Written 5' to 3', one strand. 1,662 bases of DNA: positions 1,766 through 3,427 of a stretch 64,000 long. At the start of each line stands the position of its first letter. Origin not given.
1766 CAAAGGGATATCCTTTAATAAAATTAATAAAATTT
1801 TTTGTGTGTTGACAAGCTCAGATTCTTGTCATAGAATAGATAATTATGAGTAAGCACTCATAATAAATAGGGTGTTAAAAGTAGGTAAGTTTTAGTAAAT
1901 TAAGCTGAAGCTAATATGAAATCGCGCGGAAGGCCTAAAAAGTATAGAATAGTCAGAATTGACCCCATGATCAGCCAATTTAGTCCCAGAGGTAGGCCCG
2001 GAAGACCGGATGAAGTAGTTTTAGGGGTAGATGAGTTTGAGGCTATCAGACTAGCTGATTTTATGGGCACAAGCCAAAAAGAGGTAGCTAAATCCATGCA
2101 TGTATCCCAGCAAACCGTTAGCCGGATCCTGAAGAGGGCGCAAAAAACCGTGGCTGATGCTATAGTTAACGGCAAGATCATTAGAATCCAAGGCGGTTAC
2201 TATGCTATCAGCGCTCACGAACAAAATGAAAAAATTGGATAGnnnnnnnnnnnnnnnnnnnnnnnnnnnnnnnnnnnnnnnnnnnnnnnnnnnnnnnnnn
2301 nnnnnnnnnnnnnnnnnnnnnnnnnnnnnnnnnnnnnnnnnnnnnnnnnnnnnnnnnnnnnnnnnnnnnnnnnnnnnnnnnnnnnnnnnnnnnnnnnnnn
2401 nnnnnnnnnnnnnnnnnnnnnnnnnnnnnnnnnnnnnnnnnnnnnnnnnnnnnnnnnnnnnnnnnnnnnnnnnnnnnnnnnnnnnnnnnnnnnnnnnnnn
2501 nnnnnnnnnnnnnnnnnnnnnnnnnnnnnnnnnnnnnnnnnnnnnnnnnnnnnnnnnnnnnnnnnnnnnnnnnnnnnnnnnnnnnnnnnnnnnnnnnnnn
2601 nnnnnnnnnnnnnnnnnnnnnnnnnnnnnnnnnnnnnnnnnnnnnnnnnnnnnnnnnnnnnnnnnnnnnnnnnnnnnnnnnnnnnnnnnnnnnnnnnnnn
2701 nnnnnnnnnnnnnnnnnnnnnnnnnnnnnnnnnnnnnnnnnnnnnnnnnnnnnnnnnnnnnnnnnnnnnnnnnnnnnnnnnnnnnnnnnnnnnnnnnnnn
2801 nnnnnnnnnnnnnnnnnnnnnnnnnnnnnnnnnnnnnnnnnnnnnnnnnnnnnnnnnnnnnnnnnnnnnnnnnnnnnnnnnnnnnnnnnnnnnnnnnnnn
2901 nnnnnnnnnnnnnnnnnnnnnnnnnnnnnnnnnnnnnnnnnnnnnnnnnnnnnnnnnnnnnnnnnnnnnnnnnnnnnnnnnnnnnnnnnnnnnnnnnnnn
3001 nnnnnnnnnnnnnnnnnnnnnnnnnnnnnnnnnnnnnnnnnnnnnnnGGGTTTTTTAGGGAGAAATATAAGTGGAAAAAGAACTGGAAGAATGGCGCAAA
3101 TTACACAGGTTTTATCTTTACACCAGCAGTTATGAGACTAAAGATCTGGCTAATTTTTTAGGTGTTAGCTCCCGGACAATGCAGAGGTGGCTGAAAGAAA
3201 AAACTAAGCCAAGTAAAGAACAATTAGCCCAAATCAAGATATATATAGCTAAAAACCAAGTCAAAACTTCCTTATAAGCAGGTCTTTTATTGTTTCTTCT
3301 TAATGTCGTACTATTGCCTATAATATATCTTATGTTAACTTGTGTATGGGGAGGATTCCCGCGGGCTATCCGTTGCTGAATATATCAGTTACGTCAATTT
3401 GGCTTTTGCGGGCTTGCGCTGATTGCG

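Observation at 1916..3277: Free-standing double-motif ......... homing endonuclease flanked by two HTH genes in a bacterial chromosome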

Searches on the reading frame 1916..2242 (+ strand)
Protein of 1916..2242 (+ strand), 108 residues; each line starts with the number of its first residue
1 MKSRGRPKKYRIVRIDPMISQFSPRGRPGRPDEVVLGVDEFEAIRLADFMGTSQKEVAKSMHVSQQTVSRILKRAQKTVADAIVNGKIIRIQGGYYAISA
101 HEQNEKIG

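Call 3: search_protein_families(library=pfam, proteins=[window:1916-2242:+], max_evalue=0.1)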
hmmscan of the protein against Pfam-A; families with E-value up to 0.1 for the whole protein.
window:1916-2242:+ (108 aa): 27 families (the best 25 are shown)
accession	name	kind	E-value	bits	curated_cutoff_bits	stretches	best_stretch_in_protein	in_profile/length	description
PF02001.22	DUF134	-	7.5e-26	91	27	1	1-98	1-97/98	Protein of unknown function DUF134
PF04545.22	Sigma70_r4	-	1.5e-07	31.3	24.1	1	42-75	11-44/50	Sigma-70, region 4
PF08281.18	Sigma70_r4_2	-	2.4e-06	27.6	25.7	1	39-75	14-50/54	Sigma-70, region 4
PF13384.12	HTH_23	-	2.7e-05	24.3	24.6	1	43-75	10-41/50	Homeodomain-like domain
PF01381.28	HTH_3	-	3.2e-05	24.3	23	1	51-73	9-31/55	Helix-turn-helix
PF13518.12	HTH_28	-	0.0001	22.8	25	1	42-76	4-37/52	Helix-turn-helix domain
PF12802.13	MarR_2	-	0.00013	22.5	27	1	51-77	19-46/61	MarR family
PF20432.4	Xre-like-HTH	-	0.0002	22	25.8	1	44-77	16-47/63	Antitoxin Xre-like helix-turn-helix domain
PF04218.19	CENP-B_N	-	0.00021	21.3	21.2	1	44-75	16-46/53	CENP-B N-terminal DNA-binding domain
PF13542.12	HTH_Tnp_ISL3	-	0.00031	20.6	27.4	1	52-75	27-50/51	Helix-turn-helix domain of transposase family ISL3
PF00356.27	LacI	-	0.00069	19.8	27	1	55-83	3-30/46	Bacterial regulatory proteins, lacI family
PF04967.18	HTH_10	-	0.001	19.3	23.1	1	53-80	25-52/53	HTH DNA binding domain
PF07638.17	Sigma70_ECF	-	0.0011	19.3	21.1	1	38-78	138-178/185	ECF sigma factor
PF13551.12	HTH_29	-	0.0013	19.2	28.1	1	51-85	11-46/64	Winged helix-turn helix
PF13412.12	HTH_24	-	0.0017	18.3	21.9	1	51-76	17-42/48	Winged helix-turn-helix DNA-binding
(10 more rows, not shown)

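Call 4: search_protein_families(library=ncbifam, proteins=[window:1916-2242:+], max_evalue=0.1)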
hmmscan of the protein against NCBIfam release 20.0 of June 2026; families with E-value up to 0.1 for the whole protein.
window:1916-2242:+ (108 aa): 42 families (the best 25 are shown)
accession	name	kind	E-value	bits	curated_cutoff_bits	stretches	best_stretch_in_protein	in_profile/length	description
NF003257.0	PRK04217.1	equivalog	9.9e-17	61.1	115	1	2-91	7-99/110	hypothetical protein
TIGR02937.1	sigma70-ECF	superfamily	8.5e-10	38.5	42.9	1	36-80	118-162/165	sigma-70 family RNA polymerase sigma factor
TIGR02980.1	SigBFG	subfamily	0.00015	21.5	234.35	1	46-81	189-224/227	SigB/SigF/SigG family RNA polymerase sigma factor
NF053881.1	TransRegDeoRBac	equivalog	0.00026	20.3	420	1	42-78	11-47/311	DNA-binding transcriptional repressor DeoR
TIGR02959.1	SigZ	equivalog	0.00028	20.8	168.65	1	37-85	102-150/170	RNA polymerase sigma factor SigZ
TIGR02985.1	Sig70_bacteroi1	subfamily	0.00049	20.4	126.4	1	43-80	122-159/162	RNA polymerase sigma-70 factor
NF033545.0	transpos_IS630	equivalog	0.00053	19.5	100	1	45-85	6-46/299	IS630 family transposase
TIGR02607.1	antidote_HigA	equivalog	0.00075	19.3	47.7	1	50-78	19-47/81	HigA family addiction module antitoxin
NF058625.1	sigma_PG0214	equivalog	0.00099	18.9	130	1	43-85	121-163/170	GFO_1088 family ECF-type sigma factor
NF006089.0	PRK08241.1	subfamily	0.00099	18.3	240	1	46-81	167-202/343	RNA polymerase subunit sigma-70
TIGR02999.1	Sig-70_X6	subfamily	0.0013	18.6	126.15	1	42-79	141-178/183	ECF-type sigma factor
NF006071.0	PRK08215.1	equivalog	0.0019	17.9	372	1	44-81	218-255/258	RNA polymerase sporulation sigma factor SigG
NF004471.0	PRK05803.1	subfamily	0.0022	17.3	252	1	52-84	197-229/235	RNA polymerase sporulation sigma factor SigK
NF033546.1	transpos_IS21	equivalog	0.0032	17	160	1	44-77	1-34/294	IS21 family transposase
NF040595.1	HTH_Cbp1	equivalog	0.0033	17.3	140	1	50-76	61-87/135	CRISPR DNA repeat-binding protein Cbp1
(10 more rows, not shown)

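Call 68: search_protein_families(library=phrogs, proteins=[window:1916-2242:+], max_evalue=0.01)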
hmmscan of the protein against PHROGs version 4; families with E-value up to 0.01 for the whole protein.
window:1916-2242:+ (108 aa): 21 families
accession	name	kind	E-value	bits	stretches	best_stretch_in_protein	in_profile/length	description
phrog_517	-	DNA, RNA and nucleotide metabolism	1.3e-05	27.1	1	23-75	73-125/128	HTH DNA binding protein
phrog_3512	-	transcription regulation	1.3e-05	26.3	1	36-83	66-113/130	sigma factor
phrog_351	-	transcription regulation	2.5e-05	24.1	1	49-90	689-733/928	RNA polymerase sigma factor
phrog_2339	-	DNA, RNA and nucleotide metabolism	0.0002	22.3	1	51-105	38-91/98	HTH DNA binding protein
phrog_7061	-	DNA, RNA and nucleotide metabolism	0.00033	22.1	1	47-77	40-70/70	HTH DNA binding protein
phrog_6223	-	transcription regulation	0.00036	21.5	1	41-80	7-46/73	transcriptional repressor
phrog_1740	-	transcription regulation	0.00041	20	1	41-80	174-213/567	RNA polymerase sigma factor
phrog_3642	-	DNA, RNA and nucleotide metabolism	0.00044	21.1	1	34-75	5-45/79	HTH DNA binding protein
phrog_1124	-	transcription regulation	0.00075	20.1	1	45-78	15-47/177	transcriptional regulator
phrog_2328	-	transcription regulation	0.0012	19.6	1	49-79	26-56/128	transcriptional repressor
phrog_11138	-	unknown function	0.0016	19.8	1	42-78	98-134/142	-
phrog_6831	-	transcription regulation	0.0019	19.1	1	51-73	18-40/68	transcriptional regulator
phrog_1373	-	transcription regulation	0.0031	18.5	1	50-76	75-101/166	transcriptional regulator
phrog_1190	-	transcription regulation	0.0038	18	1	48-83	124-159/167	RNA polymerase sigma factor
phrog_7676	-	unknown function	0.0048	18.1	1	51-84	17-50/86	-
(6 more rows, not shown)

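Call 69: search_protein_families(library=padloc, proteins=[window:1916-2242:+], max_evalue=0.01)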
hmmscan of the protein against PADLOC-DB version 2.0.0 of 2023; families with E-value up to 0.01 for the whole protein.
window:1916-2242:+ (108 aa): 2 families
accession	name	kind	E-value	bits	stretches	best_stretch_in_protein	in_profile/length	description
PDLC04133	mad1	-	0.00073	17.8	1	50-78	4-32/60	mads_1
PDLC02512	PglW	-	0.0089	11.9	1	10-80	879-952/1403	PglW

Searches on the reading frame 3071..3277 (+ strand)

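Call 3: search_protein_families(library=pfam, proteins=[window:3071-3277:+], max_evalue=0.1)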
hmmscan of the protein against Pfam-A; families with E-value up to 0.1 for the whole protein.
window:3071-3277:+ (68 aa): 13 families
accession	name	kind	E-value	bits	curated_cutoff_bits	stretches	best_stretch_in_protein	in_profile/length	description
PF12728.13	HTH_17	-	8.2e-05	23.2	27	1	21-46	2-27/51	Helix-turn-helix domain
PF10668.15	Phage_terminase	-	0.0016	18.6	22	1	16-57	17-59/67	Phage terminase small subunit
PF13730.12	HTH_36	-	0.0076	16.5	25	1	23-43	28-48/55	Helix-turn-helix domain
PF07022.19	Phage_CI_repr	-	0.019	15.7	22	1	23-55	15-46/65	Bacteriophage CI repressor helix-turn-helix domain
PF07037.17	YfeC-like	-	0.02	15.6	22.9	1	23-45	3-25/122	Transcription regulator YfeC-like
PF13384.12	HTH_23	-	0.023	14.9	24.6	1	7-42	4-39/50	Homeodomain-like domain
PF16677.11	GP3_package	-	0.025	15.2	29.4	1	21-65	34-78/105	DNA-packaging protein gp3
PF06056.18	Terminase_5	-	0.025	15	20.3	1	15-55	8-48/58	Putative ATPase subunit of terminase (gpP-like)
PF20432.4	Xre-like-HTH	-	0.034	14.9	25.8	1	23-45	26-48/63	Antitoxin Xre-like helix-turn-helix domain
PF13022.12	HTH_Tnp_1_2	-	0.044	14.3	27.9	1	21-45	24-51/122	Helix-turn-helix of insertion element transposase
PF01381.28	HTH_3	-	0.052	14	23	1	24-55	13-44/55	Helix-turn-helix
PF13443.12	HTH_26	-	0.093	13.4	22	0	21-55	11-46/63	Cro/C1-type HTH DNA-binding domain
PF13545.12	HTH_Crp_2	-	0.096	13.1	27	0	23-43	25-45/70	Crp-like helix-turn-helix domain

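Call 4: search_protein_families(library=ncbifam, proteins=[window:3071-3277:+], max_evalue=0.1)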
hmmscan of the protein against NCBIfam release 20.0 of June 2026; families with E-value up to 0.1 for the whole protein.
window:3071-3277:+ (68 aa): 12 families
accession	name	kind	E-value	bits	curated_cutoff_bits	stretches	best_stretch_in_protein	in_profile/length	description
NF047541.1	telomere_Tpg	equivalog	0.00012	22.1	90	1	13-54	27-68/183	telomere-protecting terminal protein Tpg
NF007481.0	PRK10072.1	equivalog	0.00064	20.2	110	1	20-61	46-87/96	HTH-type transcriptional regulator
NF009649.0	PRK13182.1-5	equivalog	0.0011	19.1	265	1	22-49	2-29/186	chromosome-anchoring protein RacA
NF049968.1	QhpR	equivalog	0.0013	17.9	250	1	18-64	200-246/284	AraC-like transcriptional regulator QhpR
NF009648.0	PRK13182.1-4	equivalog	0.0028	17.7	170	1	23-48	3-28/184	chromosome-anchoring protein RacA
TIGR03879.1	near_KaiC_dom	domain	0.0079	16.7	65.1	1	20-60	35-77/91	probable regulatory domain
NF049845.1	Xre_ParS_antitoxin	subfamily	0.0079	16.3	90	1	19-52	14-47/112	type II RES/Xre toxin-antitoxin system antitoxin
NF003162.0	PRK04140.1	equivalog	0.012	14.6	263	1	20-61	139-180/317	transcriptional regulator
TIGR01764.1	excise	domain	0.016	15.5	28.8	1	23-45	4-26/49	excisionase family DNA-binding protein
NF053881.1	TransRegDeoRBac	equivalog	0.04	13.1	420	1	13-58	14-55/311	DNA-binding transcriptional repressor DeoR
NF033558.1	transpos_IS1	equivalog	0.044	13.7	100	1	6-50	41-85/199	IS1 family transposase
TIGR02293.1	TAS_TIGR02293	hypoth_equivalog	0.064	12.9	57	1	11-51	28-67/133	putative toxin-antitoxin system antitoxin component, TIGR02293 family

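Call 68: search_protein_families(library=phrogs, proteins=[window:3071-3277:+], max_evalue=0.01)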
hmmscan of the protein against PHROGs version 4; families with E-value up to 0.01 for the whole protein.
window:3071-3277:+ (68 aa): 16 families
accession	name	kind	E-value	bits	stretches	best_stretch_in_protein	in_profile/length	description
phrog_2328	-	transcription regulation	2.8e-05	24.9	1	19-56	27-64/128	transcriptional repressor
phrog_3642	-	DNA, RNA and nucleotide metabolism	7.9e-05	23.5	1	22-62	23-63/79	HTH DNA binding protein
phrog_1558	-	unknown function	0.00013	22.9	1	3-46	119-162/178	-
phrog_8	-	transcription regulation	0.00013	22.6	1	24-55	93-124/346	transcriptional regulator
phrog_23834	-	unknown function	0.0021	19.4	1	10-49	5-43/138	-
phrog_4151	-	DNA, RNA and nucleotide metabolism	0.0021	18.9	1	14-45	14-45/154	DNA binding protein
phrog_2104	-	unknown function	0.0023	19.1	1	24-57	56-89/103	-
phrog_4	-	transcription regulation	0.0024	17.9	1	23-55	149-180/400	transcriptional repressor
phrog_35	-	transcription regulation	0.0034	18.5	1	18-55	84-120/181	transcriptional repressor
phrog_638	-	transcription regulation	0.0036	18.1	1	24-55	21-52/145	transcriptional regulator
phrog_7950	-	transcription regulation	0.0041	18.2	1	24-46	24-46/68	transcriptional repressor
phrog_2439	-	transcription regulation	0.0042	17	1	20-56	20-56/367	transcriptional regulator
phrog_6620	-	integration and excision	0.0043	17.6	1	21-65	2-46/201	transposase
phrog_4494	-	unknown function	0.0062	18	1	20-51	18-49/109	-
phrog_1337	-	DNA, RNA and nucleotide metabolism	0.007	16.7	1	11-62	18-69/316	DNA binding protein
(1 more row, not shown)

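Call 69: search_protein_families(library=padloc, proteins=[window:3071-3277:+], max_evalue=0.01)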
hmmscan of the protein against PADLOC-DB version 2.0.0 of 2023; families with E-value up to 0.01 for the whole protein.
window:3071-3277:+ (68 aa): 2 families
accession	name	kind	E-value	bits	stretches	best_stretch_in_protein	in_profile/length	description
PDLC04133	mad1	-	0.00059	18.1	1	23-48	8-33/60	mads_1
PDLC03956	RmrA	-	0.0065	13.6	1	23-55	25-57/399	-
